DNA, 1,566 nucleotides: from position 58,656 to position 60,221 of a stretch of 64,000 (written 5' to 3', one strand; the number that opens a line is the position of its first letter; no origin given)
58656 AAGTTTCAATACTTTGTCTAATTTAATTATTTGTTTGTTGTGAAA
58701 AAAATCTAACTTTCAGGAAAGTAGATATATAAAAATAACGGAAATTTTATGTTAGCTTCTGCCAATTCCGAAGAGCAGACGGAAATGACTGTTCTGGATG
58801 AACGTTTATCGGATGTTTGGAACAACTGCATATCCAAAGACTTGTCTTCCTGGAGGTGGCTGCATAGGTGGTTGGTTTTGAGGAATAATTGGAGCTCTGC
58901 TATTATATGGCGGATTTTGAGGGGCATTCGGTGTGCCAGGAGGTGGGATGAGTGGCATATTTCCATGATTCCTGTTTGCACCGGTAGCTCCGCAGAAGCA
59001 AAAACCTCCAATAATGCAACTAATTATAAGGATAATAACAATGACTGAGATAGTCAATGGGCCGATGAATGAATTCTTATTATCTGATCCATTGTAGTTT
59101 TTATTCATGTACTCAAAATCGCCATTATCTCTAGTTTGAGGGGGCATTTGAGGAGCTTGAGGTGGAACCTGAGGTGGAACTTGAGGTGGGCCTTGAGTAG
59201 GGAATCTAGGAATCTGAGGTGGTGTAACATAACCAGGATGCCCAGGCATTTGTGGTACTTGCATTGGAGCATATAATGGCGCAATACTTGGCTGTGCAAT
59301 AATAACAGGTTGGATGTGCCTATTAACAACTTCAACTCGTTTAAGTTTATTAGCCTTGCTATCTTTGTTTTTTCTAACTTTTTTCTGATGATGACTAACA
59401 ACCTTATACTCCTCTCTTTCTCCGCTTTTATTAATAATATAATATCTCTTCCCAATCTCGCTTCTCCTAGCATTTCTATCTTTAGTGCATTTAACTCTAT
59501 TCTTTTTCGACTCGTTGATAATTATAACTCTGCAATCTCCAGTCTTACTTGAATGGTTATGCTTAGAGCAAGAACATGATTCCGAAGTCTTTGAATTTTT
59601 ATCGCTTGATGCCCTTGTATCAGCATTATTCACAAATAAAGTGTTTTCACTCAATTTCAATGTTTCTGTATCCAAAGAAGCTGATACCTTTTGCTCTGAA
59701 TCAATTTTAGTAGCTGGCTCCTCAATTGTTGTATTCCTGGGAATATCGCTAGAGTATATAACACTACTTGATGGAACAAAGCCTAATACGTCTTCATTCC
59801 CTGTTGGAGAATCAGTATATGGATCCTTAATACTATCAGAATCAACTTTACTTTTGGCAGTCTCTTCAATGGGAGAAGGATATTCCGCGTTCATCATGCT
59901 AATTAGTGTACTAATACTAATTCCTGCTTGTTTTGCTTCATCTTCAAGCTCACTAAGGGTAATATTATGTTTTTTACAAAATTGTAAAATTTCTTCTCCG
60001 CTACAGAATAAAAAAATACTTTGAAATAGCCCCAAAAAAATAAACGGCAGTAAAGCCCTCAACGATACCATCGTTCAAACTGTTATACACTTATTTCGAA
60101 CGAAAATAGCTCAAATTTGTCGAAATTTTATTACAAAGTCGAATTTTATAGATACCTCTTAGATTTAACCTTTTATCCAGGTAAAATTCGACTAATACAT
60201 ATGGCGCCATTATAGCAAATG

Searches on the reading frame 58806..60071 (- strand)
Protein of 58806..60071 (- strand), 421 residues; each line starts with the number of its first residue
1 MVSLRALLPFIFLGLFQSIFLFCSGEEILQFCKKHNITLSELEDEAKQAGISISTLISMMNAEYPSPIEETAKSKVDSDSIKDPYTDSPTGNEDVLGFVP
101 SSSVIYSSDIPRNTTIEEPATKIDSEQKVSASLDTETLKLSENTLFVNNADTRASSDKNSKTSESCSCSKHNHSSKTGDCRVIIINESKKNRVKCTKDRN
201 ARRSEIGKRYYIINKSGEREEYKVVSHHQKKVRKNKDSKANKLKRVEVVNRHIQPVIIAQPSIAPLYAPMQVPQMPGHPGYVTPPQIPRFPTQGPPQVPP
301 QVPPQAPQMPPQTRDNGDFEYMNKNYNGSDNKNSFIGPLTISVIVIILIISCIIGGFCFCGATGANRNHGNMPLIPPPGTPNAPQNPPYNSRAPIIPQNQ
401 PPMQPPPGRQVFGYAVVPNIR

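Call 11: search_protein_families(library=pfam, proteins=[window:58806-60071:-])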
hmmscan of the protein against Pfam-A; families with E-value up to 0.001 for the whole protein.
window:58806-60071:- (421 aa): 0 families

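Call 13: find_homologous_proteins(query=window:58806-60071:-)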
Query window:58806-60071:- (421 aa): 7 proteins with E <= 0.001 among 3248 candidates.
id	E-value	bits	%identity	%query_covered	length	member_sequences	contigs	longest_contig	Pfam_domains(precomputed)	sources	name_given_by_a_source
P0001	7.5e-261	883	93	100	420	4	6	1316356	-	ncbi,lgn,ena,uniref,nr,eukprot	ncbi:unnamed protein product [Cryptosporidium hominis]|uniref:Uncharacterized protein n=1 Tax=Crypto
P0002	1.9e-231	786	85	100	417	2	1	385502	-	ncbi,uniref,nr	ncbi:hypothetical protein CmeUKMEL1_13145 [Cryptosporidium meleagridis]|uniref:Integral membrane pro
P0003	3.2e-150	519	63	96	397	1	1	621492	-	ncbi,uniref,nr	ncbi:uncharacterized protein ELE39_002425 [Cryptosporidium sp. chipmunk genotype I]|uniref:uncharact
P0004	8.9e-122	425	51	99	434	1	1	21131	-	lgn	-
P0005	2.1e-101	358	46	100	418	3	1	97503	-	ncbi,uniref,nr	ncbi:putative signal peptide-containing protein [Cryptosporidium canis]|uniref:Signal peptide-contai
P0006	6.7e-36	142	32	97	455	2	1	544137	-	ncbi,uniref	ncbi:transmembrane protein [Cryptosporidium xiaoi]|uniref:Transmembrane protein n=1 Tax=Cryptosporid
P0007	2.8e-30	124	29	97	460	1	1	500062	-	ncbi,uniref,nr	ncbi:transmembrane protein [Cryptosporidium ryanae]|uniref:uncharacterized protein n=1 Tax=Cryptospo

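Call 22: find_encoding_contigs(protein=P0002, flank=3000, max_places=1)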
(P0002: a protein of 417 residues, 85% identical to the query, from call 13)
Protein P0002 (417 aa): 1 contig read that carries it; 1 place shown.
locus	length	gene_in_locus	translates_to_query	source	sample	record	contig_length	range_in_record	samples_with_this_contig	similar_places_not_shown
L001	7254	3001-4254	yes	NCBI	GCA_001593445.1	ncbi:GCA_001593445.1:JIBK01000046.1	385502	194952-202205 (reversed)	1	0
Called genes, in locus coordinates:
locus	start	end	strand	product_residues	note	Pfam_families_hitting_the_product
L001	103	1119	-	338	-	PF00076:RRM_1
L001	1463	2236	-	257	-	-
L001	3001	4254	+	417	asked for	-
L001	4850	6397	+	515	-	-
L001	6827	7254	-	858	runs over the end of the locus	PF22600:MTPAP-like_central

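Call 23: find_encoding_contigs(protein=P0003, flank=3000, max_places=1)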
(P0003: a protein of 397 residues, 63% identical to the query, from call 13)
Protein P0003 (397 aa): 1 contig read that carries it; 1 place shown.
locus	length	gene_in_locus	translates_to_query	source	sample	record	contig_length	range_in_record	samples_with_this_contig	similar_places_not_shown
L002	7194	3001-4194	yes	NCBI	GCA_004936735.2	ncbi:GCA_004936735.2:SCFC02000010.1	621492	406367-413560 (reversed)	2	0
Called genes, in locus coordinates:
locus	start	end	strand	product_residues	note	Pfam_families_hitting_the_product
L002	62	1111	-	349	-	-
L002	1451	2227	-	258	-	-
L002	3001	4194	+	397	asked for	-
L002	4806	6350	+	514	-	-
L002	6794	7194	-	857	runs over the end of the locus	PF22600:MTPAP-like_central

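Call 24: find_encoding_contigs(protein=P0005, flank=3000, max_places=1)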
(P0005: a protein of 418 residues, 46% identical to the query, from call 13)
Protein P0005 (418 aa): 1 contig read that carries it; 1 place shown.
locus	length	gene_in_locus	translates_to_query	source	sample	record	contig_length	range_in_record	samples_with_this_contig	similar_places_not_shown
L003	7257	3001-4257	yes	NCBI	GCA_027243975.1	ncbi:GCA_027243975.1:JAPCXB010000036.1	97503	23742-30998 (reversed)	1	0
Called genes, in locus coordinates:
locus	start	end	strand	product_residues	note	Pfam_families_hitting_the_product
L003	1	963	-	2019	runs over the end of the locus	-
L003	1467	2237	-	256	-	-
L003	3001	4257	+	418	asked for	-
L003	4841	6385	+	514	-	-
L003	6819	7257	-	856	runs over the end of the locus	PF22600:MTPAP-like_central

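Call 25: find_encoding_contigs(protein=P0004, flank=3000, max_places=1)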
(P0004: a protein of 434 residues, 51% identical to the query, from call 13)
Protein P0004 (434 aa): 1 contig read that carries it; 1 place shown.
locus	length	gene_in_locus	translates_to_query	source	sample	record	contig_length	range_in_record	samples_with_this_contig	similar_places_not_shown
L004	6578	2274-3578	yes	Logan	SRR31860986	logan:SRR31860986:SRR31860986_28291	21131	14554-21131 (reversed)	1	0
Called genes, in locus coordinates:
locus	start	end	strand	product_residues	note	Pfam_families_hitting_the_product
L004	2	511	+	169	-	?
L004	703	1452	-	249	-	-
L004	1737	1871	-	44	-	-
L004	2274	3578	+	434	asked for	-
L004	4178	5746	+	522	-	-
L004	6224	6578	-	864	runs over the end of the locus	PF22600:MTPAP-like_central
